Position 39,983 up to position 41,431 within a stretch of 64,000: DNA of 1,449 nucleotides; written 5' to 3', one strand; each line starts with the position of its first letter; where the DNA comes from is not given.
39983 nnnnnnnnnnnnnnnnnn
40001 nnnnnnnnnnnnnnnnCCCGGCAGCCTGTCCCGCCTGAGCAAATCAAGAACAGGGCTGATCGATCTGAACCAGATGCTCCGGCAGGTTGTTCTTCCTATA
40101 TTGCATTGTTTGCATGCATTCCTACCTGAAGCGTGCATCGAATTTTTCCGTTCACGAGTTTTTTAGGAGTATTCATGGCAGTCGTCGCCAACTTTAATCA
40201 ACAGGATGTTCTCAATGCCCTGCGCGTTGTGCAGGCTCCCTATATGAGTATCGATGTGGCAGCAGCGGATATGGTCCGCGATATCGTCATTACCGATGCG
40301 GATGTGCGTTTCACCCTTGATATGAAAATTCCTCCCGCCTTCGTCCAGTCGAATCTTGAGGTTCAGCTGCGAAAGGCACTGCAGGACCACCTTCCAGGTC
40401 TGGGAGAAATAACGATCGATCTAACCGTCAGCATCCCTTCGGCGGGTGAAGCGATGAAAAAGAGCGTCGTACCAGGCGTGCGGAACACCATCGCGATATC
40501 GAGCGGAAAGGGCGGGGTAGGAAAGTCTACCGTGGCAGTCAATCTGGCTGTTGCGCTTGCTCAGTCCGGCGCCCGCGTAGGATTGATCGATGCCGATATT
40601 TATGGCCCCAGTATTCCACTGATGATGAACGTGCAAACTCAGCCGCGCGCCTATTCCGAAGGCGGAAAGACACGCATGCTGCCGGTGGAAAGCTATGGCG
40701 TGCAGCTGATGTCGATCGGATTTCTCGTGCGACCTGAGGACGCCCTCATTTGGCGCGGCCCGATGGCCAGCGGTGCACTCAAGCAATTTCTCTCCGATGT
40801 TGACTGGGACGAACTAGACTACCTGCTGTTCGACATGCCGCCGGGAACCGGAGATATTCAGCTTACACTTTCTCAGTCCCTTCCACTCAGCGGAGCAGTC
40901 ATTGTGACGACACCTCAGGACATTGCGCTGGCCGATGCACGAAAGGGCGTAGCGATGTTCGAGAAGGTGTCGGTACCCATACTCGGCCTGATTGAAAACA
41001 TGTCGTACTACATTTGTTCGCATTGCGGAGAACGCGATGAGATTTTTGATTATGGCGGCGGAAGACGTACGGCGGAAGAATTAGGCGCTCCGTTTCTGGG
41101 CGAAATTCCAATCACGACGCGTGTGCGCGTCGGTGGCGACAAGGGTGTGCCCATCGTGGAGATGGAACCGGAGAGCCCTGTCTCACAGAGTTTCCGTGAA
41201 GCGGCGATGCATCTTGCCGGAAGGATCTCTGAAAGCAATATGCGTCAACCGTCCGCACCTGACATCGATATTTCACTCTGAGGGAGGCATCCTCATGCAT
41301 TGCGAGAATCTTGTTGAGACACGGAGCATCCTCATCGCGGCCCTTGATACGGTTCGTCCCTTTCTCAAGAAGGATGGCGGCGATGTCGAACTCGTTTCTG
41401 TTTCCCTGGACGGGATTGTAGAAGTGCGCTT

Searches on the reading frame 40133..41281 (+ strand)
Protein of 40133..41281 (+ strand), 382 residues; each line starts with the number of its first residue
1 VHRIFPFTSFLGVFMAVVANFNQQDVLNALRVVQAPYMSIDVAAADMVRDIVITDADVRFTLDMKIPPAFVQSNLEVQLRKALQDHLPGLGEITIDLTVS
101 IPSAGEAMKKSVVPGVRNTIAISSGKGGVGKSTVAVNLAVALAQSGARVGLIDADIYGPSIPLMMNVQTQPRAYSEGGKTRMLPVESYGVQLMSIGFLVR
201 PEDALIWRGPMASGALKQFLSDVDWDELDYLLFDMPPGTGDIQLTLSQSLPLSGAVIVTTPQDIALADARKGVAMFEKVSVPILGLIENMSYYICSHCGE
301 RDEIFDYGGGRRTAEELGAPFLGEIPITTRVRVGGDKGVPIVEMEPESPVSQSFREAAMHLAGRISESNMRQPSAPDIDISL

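Call 3: search_protein_families(library=pfam, proteins=[window:40133-41281:+], max_evalue=0.01)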
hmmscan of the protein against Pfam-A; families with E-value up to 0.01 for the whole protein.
window:40133-41281:+ (382 aa): 11 families
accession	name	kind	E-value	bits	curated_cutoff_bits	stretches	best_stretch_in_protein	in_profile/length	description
PF10609.15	ParA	-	4.8e-102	341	27.1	1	116-360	2-244/246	NUBPL iron-transfer P-loop NTPase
PF01656.29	CbiA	-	3.1e-14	53.5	25.4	1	120-332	1-116/125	CobQ/CobB/MinD/ParA nucleotide binding domain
PF13614.12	AAA_31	-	1.8e-13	51.2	27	1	119-156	3-40/177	AAA domain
PF01883.24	FeS_assembly_P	-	8.9e-11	42.4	23.5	1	24-93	2-71/73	Iron-sulfur cluster assembly protein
PF00142.24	Fer4_NifH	-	1.8e-08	34.7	25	1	121-170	4-52/271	4Fe-4S iron sulfur cluster binding proteins, NifH/frxC family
PF09140.17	MipZ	-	8.5e-08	32.3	20.7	1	120-158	3-41/262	ATPase MipZ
PF02374.21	ArsA_ATPase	-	1.5e-05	24.9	24.3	1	122-155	5-38/305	Anion-transporting ATPase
PF13481.12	AAA_25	-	0.00036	20.7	27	1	109-148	22-62/195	AAA domain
PF07015.17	VirC1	-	0.00059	19.7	24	1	119-156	3-40/231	VirC1 protein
PF06564.18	CBP_BcsQ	-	0.0032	17.5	21.3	0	119-155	3-39/234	Cellulose biosynthesis protein BcsQ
PF25199.1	nSTAND_NTPase5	-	0.0045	17.2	34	1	90-156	11-80/145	Novel STAND NTPase 5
